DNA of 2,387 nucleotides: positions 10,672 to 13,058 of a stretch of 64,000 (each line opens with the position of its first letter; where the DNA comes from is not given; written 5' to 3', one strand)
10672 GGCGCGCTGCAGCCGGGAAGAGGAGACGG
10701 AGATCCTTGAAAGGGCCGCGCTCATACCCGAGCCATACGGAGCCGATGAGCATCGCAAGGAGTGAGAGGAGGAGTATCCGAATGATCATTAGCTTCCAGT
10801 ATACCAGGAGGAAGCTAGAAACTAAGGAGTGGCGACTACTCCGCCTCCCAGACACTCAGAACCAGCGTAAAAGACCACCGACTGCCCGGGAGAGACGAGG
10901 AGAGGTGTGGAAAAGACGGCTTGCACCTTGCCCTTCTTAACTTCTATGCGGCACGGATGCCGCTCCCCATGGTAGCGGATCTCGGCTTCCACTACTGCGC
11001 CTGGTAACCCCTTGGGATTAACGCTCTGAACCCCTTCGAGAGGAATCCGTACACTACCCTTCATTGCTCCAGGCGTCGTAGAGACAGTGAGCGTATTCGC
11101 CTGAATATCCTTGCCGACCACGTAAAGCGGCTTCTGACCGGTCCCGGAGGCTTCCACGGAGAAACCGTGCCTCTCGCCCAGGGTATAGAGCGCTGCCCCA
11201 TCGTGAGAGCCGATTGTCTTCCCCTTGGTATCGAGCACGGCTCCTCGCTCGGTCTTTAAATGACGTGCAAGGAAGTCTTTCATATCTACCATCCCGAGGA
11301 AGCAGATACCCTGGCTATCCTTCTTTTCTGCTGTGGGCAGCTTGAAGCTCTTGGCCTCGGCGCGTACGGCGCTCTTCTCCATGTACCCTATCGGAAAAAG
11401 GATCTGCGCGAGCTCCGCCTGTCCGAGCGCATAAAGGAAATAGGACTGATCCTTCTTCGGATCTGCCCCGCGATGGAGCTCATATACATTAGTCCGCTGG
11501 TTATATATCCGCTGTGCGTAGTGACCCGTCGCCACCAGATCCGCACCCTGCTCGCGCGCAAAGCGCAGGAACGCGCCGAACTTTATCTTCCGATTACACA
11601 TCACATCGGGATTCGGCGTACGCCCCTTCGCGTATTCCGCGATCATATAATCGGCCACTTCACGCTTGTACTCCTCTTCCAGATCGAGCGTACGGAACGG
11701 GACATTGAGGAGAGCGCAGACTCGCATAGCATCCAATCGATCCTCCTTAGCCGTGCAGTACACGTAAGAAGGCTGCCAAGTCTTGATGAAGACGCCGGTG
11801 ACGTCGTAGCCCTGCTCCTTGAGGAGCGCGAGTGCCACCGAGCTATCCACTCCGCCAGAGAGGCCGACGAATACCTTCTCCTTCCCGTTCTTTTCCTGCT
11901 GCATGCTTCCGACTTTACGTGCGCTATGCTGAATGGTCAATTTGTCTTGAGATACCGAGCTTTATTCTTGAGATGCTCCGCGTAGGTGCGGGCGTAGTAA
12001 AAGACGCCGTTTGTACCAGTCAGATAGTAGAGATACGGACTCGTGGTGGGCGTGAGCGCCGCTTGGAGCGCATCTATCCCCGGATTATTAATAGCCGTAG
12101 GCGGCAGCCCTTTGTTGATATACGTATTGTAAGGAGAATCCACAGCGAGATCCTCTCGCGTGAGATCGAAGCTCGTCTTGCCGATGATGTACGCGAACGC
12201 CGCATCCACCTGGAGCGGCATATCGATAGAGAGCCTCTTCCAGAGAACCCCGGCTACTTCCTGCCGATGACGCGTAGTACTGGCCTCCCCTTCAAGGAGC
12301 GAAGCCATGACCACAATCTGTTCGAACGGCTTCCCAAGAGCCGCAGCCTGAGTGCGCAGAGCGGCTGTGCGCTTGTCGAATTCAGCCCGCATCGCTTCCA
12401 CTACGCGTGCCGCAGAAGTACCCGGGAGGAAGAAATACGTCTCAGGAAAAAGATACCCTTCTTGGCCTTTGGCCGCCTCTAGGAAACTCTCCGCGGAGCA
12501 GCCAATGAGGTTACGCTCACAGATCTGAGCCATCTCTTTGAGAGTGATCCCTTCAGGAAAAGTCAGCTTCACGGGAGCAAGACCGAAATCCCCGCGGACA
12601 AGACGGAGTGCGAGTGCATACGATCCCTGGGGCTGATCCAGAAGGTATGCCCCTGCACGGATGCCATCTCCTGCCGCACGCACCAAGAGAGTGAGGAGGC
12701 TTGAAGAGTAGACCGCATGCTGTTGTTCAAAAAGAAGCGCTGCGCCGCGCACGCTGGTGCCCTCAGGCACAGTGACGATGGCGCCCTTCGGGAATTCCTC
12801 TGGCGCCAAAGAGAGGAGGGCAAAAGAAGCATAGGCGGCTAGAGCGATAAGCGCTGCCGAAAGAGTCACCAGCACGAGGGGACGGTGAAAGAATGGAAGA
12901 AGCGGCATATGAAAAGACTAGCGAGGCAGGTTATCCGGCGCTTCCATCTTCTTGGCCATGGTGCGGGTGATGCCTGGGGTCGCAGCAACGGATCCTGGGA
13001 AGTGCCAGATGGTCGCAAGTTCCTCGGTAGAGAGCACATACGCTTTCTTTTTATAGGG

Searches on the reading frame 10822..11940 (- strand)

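Call 95: search_protein_families(library=pfam, proteins=[window:10822-11940:-], max_evalue=0.001)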
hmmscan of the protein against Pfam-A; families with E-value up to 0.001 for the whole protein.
window:10822-11940:- (372 aa): 5 families
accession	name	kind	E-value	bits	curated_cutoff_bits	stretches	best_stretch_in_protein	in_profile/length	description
PF03054.22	tRNA_Me_trans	-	2.2e-75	253.2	20.6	1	21-216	1-201/202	tRNA methyl transferase HUP domain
PF20259.3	tRNA_Me_trans_M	-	1.7e-18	66.3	27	1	221-287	1-65/66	tRNA methyl transferase PRC-barrel domain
PF20258.4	tRNA_Me_trans_C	-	4.9e-11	43.3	20.6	1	317-369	23-77/77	Aminomethyltransferase beta-barrel domain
PF02540.23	NAD_synthase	-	1.2e-05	25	21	1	16-94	14-88/242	NAD synthase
PF01171.26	ATP_bind_3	-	0.00078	19.7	27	0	22-166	1-128/182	PP-loop family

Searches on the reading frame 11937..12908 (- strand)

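Call 95: search_protein_families(library=pfam, proteins=[window:11937-12908:-], max_evalue=0.001)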
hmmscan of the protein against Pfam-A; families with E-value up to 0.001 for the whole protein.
window:11937-12908:- (323 aa): 1 family
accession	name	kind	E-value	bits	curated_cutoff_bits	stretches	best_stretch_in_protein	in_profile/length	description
PF02618.21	YceG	-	8.7e-69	232.5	32.4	1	45-317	1-274/275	YceG-like family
